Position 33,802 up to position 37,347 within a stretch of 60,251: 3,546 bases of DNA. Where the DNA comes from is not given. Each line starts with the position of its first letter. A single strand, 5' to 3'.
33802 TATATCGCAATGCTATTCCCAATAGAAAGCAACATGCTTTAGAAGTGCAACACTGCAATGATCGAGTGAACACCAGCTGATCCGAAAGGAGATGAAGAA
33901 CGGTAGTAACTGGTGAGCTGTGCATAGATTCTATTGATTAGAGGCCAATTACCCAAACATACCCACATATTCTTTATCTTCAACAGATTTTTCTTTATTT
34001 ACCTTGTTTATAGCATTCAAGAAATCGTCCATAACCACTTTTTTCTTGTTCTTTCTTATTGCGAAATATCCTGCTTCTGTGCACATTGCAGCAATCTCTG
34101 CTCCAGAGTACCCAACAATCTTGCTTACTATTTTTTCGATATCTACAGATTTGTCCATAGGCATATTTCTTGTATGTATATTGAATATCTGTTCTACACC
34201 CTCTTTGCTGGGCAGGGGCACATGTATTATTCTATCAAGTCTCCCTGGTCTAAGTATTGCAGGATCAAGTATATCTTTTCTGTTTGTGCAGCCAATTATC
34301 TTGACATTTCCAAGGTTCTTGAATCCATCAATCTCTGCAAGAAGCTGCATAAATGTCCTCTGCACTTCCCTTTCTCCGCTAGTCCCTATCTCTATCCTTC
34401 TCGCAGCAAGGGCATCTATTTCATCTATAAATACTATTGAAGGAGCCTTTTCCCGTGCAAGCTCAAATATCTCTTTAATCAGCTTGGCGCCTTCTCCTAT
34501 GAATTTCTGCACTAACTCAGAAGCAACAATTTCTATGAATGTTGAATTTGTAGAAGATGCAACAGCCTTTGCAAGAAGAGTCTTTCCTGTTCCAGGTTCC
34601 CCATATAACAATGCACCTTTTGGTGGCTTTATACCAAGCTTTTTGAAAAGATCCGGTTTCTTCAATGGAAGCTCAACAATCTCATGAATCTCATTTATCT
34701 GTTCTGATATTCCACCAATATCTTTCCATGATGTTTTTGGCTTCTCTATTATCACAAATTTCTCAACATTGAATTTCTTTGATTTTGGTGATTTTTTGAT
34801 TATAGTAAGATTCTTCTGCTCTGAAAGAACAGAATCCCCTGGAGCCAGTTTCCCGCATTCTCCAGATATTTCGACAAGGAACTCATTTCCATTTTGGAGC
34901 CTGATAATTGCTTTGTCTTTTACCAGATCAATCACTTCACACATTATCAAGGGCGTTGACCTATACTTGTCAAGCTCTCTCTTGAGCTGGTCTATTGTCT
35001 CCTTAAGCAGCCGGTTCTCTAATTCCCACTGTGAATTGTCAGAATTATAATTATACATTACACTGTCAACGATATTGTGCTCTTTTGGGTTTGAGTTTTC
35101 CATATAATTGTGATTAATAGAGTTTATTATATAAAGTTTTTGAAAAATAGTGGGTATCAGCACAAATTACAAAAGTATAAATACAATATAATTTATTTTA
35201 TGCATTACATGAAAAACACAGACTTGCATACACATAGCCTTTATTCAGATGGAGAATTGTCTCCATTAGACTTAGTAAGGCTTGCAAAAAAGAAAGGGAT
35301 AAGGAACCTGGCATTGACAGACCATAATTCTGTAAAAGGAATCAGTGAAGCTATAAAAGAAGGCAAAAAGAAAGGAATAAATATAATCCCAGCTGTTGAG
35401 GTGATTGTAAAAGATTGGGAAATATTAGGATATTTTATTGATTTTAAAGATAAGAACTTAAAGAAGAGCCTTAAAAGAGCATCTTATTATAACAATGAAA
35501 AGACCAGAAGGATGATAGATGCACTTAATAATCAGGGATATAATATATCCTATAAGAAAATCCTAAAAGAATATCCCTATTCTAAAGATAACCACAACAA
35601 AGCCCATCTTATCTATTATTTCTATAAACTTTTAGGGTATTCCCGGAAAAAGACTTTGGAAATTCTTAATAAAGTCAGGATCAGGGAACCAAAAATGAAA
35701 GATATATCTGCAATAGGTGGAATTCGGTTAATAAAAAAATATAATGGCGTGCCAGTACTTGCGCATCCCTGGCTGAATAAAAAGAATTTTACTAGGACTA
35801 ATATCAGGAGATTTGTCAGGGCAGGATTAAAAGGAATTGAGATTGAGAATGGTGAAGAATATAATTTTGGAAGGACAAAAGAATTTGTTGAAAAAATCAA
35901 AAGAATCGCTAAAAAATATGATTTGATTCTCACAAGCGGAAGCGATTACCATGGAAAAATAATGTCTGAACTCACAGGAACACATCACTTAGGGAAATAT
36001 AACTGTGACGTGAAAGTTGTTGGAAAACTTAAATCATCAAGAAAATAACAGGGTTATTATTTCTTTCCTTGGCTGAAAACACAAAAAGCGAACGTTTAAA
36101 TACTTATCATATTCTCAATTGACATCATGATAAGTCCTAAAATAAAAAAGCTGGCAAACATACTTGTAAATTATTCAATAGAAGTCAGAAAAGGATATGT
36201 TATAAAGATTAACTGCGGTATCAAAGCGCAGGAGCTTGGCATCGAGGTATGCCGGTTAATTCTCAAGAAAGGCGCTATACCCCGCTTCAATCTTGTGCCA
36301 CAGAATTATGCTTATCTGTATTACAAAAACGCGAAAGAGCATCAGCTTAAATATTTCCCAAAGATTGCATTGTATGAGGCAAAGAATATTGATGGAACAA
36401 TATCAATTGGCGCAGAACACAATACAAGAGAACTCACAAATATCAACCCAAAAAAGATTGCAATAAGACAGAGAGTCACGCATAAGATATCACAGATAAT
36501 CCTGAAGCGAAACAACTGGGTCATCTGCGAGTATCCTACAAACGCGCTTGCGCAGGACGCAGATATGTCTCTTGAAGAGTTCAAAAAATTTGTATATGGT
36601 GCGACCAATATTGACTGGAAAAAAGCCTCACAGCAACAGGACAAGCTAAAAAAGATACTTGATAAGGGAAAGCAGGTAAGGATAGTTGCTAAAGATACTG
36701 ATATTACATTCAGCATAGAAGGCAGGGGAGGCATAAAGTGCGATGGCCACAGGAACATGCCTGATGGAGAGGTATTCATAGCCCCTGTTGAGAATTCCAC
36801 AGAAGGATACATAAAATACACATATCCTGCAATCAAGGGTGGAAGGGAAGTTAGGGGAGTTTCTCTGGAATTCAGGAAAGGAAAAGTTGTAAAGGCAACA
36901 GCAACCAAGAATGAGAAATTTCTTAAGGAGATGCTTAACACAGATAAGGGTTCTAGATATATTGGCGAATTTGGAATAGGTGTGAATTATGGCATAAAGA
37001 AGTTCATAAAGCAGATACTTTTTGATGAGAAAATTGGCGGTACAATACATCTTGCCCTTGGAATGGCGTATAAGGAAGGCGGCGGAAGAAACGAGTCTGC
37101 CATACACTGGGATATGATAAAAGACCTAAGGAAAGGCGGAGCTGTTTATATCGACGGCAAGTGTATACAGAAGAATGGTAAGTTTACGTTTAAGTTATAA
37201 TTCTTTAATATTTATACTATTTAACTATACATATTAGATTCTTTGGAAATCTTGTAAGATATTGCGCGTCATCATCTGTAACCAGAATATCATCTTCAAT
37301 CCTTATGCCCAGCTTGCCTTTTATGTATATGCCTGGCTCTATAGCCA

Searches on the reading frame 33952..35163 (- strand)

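Call 75: search_protein_families(library=pfam, proteins=[window:33952-35163:-], max_evalue=0.00001)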
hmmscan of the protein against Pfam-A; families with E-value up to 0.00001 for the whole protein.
window:33952-35163:- (404 aa): 3 families
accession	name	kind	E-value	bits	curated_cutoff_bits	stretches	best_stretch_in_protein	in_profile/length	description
PF00004.35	AAA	-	5.4e-43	147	21.2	1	185-317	2-131/131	ATPase family associated with various cellular activities (AAA)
PF17862.7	AAA_lid_3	-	1.3e-12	47.4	27.2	1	339-382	1-44/45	AAA+ lid domain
PF07724.20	AAA_2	-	2.3e-06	28.2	27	0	185-275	7-99/166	AAA domain (Cdc48 subfamily)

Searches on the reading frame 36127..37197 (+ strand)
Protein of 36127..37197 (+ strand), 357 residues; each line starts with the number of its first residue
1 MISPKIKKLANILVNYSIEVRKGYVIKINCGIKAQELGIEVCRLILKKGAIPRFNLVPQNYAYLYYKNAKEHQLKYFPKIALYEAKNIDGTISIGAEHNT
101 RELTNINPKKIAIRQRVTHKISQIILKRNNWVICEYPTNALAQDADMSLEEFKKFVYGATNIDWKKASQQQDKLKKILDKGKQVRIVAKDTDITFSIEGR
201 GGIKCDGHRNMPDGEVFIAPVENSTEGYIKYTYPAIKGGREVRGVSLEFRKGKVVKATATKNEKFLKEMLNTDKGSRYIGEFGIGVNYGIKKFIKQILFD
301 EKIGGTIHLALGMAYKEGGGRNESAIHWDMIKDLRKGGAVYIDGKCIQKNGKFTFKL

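Call 75: search_protein_families(library=pfam, proteins=[window:36127-37197:+], max_evalue=0.00001)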
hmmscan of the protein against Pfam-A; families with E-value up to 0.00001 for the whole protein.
window:36127-37197:+ (357 aa): 1 family
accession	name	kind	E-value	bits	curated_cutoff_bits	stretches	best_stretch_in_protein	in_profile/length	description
PF02073.20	Peptidase_M29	-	1.5e-70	238.5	27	1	4-336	3-386/406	Thermophilic metalloprotease (M29)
